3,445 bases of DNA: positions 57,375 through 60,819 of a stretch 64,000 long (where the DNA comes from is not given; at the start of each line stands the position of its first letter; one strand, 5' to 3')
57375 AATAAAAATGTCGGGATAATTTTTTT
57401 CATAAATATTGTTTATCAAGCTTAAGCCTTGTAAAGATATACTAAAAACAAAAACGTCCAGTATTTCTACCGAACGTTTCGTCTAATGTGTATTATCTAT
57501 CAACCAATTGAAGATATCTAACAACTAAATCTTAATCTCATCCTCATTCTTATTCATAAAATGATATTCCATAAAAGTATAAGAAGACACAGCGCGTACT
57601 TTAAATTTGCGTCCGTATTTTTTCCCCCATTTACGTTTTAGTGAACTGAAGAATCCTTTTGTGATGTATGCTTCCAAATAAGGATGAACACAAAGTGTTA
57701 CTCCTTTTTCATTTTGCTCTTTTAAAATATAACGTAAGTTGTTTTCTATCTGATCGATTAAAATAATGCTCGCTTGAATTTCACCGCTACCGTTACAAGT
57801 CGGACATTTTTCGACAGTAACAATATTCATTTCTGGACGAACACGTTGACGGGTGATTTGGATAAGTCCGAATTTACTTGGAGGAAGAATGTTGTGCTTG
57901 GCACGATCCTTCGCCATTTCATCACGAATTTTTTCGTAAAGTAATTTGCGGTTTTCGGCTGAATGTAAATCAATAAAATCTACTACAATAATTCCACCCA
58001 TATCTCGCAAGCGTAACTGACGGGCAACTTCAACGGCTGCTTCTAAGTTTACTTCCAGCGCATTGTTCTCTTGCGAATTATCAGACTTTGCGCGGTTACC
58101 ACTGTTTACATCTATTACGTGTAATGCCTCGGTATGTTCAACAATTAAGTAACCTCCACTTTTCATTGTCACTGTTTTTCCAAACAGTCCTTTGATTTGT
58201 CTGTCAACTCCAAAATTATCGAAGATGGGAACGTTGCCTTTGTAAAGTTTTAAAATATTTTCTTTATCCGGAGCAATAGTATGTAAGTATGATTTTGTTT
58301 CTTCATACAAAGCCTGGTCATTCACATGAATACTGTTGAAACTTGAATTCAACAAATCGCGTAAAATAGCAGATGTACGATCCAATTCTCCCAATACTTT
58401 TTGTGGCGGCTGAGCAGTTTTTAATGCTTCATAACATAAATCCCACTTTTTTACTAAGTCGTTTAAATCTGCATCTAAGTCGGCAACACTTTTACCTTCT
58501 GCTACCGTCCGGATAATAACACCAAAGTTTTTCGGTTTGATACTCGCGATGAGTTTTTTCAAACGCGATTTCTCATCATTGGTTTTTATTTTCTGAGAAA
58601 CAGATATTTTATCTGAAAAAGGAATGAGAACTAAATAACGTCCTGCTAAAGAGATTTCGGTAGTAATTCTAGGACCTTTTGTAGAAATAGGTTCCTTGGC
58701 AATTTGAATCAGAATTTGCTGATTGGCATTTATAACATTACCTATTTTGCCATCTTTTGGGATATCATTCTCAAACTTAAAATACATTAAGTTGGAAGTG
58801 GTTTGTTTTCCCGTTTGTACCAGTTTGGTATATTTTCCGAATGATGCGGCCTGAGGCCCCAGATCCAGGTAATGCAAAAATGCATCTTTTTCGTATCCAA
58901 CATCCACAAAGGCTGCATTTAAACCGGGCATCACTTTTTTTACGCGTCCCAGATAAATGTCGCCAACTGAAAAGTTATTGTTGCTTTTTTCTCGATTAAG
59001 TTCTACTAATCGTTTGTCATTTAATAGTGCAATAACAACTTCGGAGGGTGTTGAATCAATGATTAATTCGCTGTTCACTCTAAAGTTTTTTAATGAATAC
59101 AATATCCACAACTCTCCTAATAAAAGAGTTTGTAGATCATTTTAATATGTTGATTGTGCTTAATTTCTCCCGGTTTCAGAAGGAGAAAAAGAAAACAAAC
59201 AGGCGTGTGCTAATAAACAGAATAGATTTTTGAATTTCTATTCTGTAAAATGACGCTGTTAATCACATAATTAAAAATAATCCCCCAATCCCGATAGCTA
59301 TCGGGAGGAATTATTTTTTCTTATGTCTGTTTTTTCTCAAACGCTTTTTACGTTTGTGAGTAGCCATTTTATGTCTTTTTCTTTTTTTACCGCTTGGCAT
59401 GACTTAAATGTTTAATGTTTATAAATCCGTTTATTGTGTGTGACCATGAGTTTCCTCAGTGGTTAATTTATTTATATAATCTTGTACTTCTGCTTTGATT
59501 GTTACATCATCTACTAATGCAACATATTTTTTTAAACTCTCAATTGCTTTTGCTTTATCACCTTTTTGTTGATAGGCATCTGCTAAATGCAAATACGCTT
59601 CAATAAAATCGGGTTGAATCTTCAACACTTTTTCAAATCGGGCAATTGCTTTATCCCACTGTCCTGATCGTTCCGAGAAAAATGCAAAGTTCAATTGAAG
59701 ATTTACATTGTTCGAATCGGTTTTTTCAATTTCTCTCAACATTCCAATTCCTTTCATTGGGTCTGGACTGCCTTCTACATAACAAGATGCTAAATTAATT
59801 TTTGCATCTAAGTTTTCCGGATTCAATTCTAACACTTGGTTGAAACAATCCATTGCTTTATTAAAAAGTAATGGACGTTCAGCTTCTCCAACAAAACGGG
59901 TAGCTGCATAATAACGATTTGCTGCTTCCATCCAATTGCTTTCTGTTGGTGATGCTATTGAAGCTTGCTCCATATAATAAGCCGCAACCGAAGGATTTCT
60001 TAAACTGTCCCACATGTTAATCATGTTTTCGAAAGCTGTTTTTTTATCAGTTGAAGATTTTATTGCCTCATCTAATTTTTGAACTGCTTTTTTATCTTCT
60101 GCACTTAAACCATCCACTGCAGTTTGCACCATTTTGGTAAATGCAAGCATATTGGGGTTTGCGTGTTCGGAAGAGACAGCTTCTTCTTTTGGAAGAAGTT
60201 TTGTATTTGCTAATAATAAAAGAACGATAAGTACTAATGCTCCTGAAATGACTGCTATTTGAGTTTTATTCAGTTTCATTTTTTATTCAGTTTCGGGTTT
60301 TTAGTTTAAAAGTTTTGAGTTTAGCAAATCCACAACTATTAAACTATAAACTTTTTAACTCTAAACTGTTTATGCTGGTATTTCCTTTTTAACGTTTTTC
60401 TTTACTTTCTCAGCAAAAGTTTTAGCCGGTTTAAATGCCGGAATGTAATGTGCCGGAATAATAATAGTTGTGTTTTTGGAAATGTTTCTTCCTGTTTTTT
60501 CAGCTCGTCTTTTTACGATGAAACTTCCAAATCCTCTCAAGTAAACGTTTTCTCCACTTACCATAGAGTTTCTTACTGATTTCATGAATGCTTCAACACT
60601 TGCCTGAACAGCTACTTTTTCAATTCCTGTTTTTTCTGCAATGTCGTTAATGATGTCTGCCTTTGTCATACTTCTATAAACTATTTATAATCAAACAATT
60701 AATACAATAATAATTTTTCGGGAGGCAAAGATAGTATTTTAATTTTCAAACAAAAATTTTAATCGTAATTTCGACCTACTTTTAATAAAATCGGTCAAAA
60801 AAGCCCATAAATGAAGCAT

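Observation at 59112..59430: Unannotated 29-aa lysine/arginine-rich ORF (bS22-like) plus two perfect hairpins upstream of RNase G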

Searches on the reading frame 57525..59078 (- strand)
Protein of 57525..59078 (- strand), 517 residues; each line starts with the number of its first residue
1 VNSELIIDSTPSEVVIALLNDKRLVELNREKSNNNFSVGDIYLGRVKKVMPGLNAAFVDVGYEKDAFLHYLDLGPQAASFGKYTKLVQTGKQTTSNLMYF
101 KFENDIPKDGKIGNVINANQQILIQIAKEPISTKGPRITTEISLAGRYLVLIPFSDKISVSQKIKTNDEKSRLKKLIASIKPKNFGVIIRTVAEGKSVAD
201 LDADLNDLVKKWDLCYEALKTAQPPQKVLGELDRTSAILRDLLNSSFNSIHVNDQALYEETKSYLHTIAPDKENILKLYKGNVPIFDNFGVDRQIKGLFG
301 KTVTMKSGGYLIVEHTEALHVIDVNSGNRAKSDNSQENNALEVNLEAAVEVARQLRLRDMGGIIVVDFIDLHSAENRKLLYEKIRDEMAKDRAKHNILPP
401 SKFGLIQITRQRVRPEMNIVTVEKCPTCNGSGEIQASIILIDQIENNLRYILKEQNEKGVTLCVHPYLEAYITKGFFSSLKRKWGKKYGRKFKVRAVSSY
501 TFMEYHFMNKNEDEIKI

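Call 10: find_related_loci(query=window:57525-59078:-, collection=genome_contigs, flank=3000)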
Query window:57525-59078:- (517 aa) in genome_contigs; peptide patterns used: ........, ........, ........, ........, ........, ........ (x = any residue, [..] = any of these).
600 stretches matched a pattern (row limit reached: there are more); 597 encode a relative of the query (tblastn E <= 1e-3); the best 80 are kept; 80 distinct loci.
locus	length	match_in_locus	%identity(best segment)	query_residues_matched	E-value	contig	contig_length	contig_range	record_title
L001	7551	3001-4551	88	1-517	0e+0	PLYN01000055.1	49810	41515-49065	MAG: Bacteroidetes bacterium isolate palsa_966 73.20120700_P3D.266_contig_39889, whole genome shotgun sequence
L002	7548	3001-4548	87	1-517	0e+0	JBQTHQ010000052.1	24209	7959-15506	MAG: Bacteroidota bacterium isolate SAW253 c_000000331254, whole genome shotgun sequence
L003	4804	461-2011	78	1-517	0e+0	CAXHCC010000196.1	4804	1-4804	MAG TPA_asm: uncultured bacterium isolate SRR12479997_concoct_11 genome assembly, contig: ERZ4874515.1036, whole genome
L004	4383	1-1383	88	57-517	0e+0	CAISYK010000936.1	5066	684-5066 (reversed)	MAG: uncultured Bacteroidetes bacterium isolate Kiruna_bin-08168 genome assembly, contig: bin-08168:0936/1288, whole gen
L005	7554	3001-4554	73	1-517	0e+0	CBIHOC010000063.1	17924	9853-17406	MAG TPA_asm: uncultured Chryseobacterium sp. isolate SRR18156182_binner12_Refined_23 genome assembly, contig: ERZ2733683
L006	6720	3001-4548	71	1-516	0e+0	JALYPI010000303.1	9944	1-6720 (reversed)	MAG: Bacteroidota bacterium isolate MDV bin33 SD1454-56_k127_335064, whole genome shotgun sequence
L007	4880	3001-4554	70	1-517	0e+0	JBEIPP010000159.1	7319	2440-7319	MAG: Flavobacteriales bacterium isolate Sample-106-S6-bin-64 Sample_106_S6-bin_64-k141_801758, whole genome shotgun sequ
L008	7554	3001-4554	69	1-517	0e+0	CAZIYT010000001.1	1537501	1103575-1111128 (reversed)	MAG TPA_asm: uncultured Flavobacterium sp. isolate SRP193066_co1_59 genome assembly, contig: NODE_2_length_1537501_cov_5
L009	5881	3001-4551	73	1-517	0e+0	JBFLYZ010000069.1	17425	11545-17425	MAG: Bacteroidota bacterium isolate MAG098 MAG098_69, whole genome shotgun sequence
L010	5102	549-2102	70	1-515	0e+0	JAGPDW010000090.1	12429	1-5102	MAG: Bacteroidia bacterium isolate Gw_SlAct_bin_424 Gw_SlAct_14657_length_12429_cov_7.838725, whole genome shotgun seque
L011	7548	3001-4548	68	1-517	0e+0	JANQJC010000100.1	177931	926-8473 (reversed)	MAG: Flavobacteriales bacterium isolate PL25a_bin.101 k99_1373283, whole genome shotgun sequence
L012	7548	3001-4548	66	1-515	0e+0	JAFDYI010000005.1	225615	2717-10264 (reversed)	MAG: Bacteroidetes bacterium isolate SZAS-5 BACT-TMP-4__5__length-225615, whole genome shotgun sequence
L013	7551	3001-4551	67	1-517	0e+0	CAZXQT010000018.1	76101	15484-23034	MAG TPA_asm: uncultured Lentimicrobium sp. isolate SRP192927_co5_943 genome assembly, contig: NODE_170_length_76101_cov_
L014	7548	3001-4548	65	1-517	0e+0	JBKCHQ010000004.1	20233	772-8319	MAG: Bacteroidia bacterium isolate samp_512_metabat2_52 samp_512_13902, whole genome shotgun sequence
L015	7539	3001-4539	66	1-514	0e+0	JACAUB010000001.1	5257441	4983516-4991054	MAG: Bacteroidetes bacterium isolate Cfx3-03 MAG03_1, whole genome shotgun sequence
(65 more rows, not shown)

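Call 53: search_protein_families(library=pfam, proteins=[window:57525-59078:-])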
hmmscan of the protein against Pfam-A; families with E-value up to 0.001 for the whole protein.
window:57525-59078:- (517 aa): 1 family
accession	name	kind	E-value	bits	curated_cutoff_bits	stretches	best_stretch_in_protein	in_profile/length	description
PF10150.14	RNase_E_G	-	3.9e-98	328.6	25.5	1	143-413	1-270/270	Ribonuclease E/G family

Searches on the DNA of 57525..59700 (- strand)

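Call 8: search_rna_families(source=window, start=58800, end=59700, threshold=evalue, max_evalue=10)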
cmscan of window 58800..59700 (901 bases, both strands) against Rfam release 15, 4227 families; matches with E-value up to 10: 9.
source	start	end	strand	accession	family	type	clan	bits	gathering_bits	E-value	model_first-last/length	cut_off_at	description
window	59212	59332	-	RF02434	SpF39_sRNA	Gene; sRNA;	-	40.8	60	0.0009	1-109/109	no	Streptococcus sRNA SpF39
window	59120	59208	+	RF03922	MIR2119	Gene; miRNA;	-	20.2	73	9.3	1-188/188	no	MIR2119 microRNA precursor family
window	59414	59438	-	RF02388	sau-30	Gene; sRNA;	-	20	70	2.3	1-64/64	no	Staphylococcus sRNA sau-30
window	59217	59367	+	RF02696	Teg49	Gene; sRNA;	-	19.2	186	2.3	1-196/196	no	Teg49 sRNA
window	59079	59202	-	RF01858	RsaF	Gene; sRNA;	-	17.1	60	2.4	1-119/119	no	RNA Staph. aureus F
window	59218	59370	-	RF02635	EF0820_EF0821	Gene; sRNA;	-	17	442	0.08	1-370/370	no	Enterococcus sRNA EF0820_EF0821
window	59323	59404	-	RF03020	RT-17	Gene; sRNA;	-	16.6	40.4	3.3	1-95/95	no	RT-17 RNA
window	59262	59329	+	RF01991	SECIS_5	Cis-reg;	-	15.9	50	9.2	1-66/66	no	Selenocysteine insertion sequence 5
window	59217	59246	+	RF00612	SNORD75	Gene; snRNA; snoRNA; CD-box;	-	14.1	50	2.6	27-58/62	no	Small nucleolar RNA SNORD75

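Call 26: search_rna_families(sources=[L001, L002, L005, L008, L012, L015, L016, L017, L019, L021, L023, L028, L030, L033, L045, L047, L054, L063, L066, L075], threshold=gathering)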
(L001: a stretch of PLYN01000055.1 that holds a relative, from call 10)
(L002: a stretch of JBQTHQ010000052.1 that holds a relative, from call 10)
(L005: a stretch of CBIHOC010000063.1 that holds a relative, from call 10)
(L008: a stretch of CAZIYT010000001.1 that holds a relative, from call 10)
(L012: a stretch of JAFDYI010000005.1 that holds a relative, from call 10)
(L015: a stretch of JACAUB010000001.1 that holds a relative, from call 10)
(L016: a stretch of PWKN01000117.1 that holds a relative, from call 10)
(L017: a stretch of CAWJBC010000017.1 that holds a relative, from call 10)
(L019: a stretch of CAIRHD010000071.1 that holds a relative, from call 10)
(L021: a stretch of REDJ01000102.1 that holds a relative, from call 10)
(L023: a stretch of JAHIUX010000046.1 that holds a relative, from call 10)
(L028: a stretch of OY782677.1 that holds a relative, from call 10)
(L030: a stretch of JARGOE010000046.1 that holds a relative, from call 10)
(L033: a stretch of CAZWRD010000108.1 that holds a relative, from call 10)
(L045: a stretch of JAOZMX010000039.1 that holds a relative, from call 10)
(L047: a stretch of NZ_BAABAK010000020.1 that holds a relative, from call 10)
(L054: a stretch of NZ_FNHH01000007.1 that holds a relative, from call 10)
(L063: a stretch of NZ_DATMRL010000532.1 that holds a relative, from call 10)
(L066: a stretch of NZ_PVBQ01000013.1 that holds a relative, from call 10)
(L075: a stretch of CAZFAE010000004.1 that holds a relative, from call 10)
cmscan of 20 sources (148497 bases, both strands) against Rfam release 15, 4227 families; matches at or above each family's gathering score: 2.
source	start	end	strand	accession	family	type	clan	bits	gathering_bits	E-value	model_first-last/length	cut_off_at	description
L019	2167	2239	-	RF00005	tRNA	Gene; tRNA;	CL00001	77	29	8.9e-15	1-71/71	no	tRNA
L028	2162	2234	-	RF00005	tRNA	Gene; tRNA;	CL00001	77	29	8.9e-15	1-71/71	no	tRNA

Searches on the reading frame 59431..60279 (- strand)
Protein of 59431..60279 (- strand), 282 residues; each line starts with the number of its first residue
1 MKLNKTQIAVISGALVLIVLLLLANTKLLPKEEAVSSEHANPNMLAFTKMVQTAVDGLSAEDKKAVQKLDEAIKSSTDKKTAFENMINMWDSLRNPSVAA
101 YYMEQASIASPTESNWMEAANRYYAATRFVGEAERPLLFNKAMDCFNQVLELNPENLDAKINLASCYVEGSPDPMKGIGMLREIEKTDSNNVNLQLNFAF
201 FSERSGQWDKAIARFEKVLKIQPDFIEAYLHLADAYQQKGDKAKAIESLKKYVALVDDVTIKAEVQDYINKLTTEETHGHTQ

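Call 53: search_protein_families(library=pfam, proteins=[window:59431-60279:-])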
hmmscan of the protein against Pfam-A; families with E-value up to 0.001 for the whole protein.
window:59431-60279:- (282 aa): 19 families
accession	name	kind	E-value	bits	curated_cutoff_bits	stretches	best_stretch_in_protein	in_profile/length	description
PF14559.12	TPR_19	-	1.4e-15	57.8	25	1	205-254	4-53/68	Tetratricopeptide repeat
PF13414.12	TPR_11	-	5.1e-13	48.9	26.8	1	205-240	7-42/42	TPR repeat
PF07719.23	TPR_2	-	9.6e-13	47.6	27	0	227-255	2-30/34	Tetratricopeptide repeat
PF13431.12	TPR_17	-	9.4e-12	44.7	24.4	1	215-247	2-34/34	Tetratricopeptide repeat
PF00515.34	TPR_1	-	1.6e-11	43.9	27.8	0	139-156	17-34/34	Tetratricopeptide repeat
PF13181.12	TPR_8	-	1.4e-10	40.9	25.7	1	227-253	2-28/34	Tetratricopeptide repeat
PF13428.12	TPR_14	-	3.8e-10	39.9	23.5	1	193-234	2-43/44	Tetratricopeptide repeat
PF13432.12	TPR_16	-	1e-09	39.1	32.7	1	204-255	9-60/65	Tetratricopeptide repeat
PF13174.12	TPR_6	-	1.6e-09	38.2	26.3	0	227-254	1-28/33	Tetratricopeptide repeat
PF13424.12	TPR_12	-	2.2e-08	34.6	30.1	1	194-255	5-74/77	Tetratricopeptide repeat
PF23914.1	TPR_CcmH_CycH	-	8.1e-08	32.7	42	1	140-223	67-152/158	Cytochrome c-type biogenesis protein H TPR domain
PF13176.12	TPR_7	-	5e-07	29.8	27.9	0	228-259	1-32/36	Tetratricopeptide repeat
PF13371.12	TPR_9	-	1.3e-06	28.8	35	1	204-258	7-61/73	Tetratricopeptide repeat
PF12895.13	ANAPC3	-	1.6e-05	25.5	27.2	0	206-252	3-49/82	Anaphase-promoting complex, cyclosome, subunit 3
PF14561.12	TPR_20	-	3e-05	24.7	25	0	210-253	6-49/90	Tetratricopeptide repeat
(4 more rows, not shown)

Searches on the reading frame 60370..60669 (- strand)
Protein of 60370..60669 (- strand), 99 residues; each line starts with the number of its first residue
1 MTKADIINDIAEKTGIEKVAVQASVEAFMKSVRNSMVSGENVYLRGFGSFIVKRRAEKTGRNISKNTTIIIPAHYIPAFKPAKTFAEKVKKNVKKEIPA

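Call 53: search_protein_families(library=pfam, proteins=[window:60370-60669:-])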
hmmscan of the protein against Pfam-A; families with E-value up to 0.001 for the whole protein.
window:60370-60669:- (99 aa): 3 families
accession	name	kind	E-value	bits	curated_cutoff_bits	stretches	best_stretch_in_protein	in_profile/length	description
PF00216.26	Bac_DNA_binding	-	9.2e-28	96.8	22.4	1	1-90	1-90/90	Bacterial DNA-binding protein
PF18291.6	HU-HIG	-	2.1e-07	31.5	26.2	1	3-92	34-121/125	HU domain fused to wHTH, Ig, or Glycine-rich motif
PF14908.11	HU-CCDC81_euk_1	-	8.3e-05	23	26.1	1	18-89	21-85/89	CCDC81 eukaryotic HU domain 1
